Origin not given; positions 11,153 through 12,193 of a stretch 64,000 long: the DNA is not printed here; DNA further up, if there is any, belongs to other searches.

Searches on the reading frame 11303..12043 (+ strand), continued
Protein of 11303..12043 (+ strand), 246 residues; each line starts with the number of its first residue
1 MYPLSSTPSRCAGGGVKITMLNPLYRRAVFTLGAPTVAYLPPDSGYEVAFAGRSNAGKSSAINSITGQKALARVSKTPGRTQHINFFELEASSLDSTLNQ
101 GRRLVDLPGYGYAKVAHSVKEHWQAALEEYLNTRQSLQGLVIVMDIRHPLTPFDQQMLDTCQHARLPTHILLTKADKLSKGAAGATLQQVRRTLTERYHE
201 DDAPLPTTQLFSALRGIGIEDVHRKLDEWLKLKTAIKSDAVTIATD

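Call 89: find_encoding_contigs(protein=P0021, flank=2000, max_places=1)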
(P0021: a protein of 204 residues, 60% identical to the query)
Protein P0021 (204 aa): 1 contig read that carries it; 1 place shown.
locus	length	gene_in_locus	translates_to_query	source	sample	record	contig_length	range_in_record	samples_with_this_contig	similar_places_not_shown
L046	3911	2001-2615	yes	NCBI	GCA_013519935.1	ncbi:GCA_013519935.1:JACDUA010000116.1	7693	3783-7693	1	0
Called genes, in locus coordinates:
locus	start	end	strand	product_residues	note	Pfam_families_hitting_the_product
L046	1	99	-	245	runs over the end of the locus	PF03372:Exo_endo_phos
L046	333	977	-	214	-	PF13462:Thioredoxin_4, PF01323:DSBA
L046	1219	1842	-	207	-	PF13442:Cytochrome_CBB3 (weak), PF00034:Cytochrom_C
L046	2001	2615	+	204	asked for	PF02421:FeoB_N (weak), PF03193:RsgA_GTPase (faint), PF01926:MMR_HSR1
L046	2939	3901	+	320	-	PF01548:DEDD_Tnp_IS110, PF02371:Transposase_20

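Call 90: find_encoding_contigs(protein=P0101, flank=2000, max_places=1)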
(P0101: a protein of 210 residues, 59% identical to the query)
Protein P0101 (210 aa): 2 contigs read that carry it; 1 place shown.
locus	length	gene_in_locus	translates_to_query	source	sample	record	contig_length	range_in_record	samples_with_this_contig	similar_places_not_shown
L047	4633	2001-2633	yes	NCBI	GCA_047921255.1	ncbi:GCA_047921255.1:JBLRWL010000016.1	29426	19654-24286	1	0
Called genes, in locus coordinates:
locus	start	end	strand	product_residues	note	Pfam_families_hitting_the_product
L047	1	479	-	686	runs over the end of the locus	PF05140:ResB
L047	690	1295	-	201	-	PF00034:Cytochrom_C, PF13442:Cytochrome_CBB3 (weak), PF00034:Cytochrom_C, PF13442:Cytochrome_CBB3 (weak)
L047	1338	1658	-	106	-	PF00034:Cytochrom_C, PF13442:Cytochrome_CBB3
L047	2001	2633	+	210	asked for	PF03193:RsgA_GTPase (faint), PF01926:MMR_HSR1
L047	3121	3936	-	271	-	PF01149:Fapy_DNA_glyco, PF06831:H2TH, PF06827:zf-FPG_IleRS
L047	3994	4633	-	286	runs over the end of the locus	PF14238:DUF4340 (weak)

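Call 91: find_encoding_contigs(protein=P0022, flank=2000, max_places=1)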
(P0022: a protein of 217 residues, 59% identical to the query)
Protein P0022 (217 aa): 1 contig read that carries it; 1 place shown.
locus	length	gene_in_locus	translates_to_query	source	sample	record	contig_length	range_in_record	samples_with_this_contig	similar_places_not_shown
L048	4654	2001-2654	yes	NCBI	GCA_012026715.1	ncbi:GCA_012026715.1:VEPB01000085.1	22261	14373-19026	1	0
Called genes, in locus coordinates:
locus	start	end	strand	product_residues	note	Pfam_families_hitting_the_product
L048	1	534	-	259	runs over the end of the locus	PF03372:Exo_endo_phos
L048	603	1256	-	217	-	PF13462:Thioredoxin_4, PF01323:DSBA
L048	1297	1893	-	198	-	PF13442:Cytochrome_CBB3 (weak), PF00034:Cytochrom_C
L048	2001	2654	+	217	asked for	PF03193:RsgA_GTPase (faint), PF01926:MMR_HSR1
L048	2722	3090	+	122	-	PF11042:DUF2750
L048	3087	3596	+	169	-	PF25559:DUF7931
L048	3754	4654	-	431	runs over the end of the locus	PF03142:Chitin_synth_2 (faint), PF13506:Glyco_transf_21 (weak), PF00535:Glycos_transf_2, PF13641:Glyco_tranf_2_3, PF13632:Glyco_trans_2_3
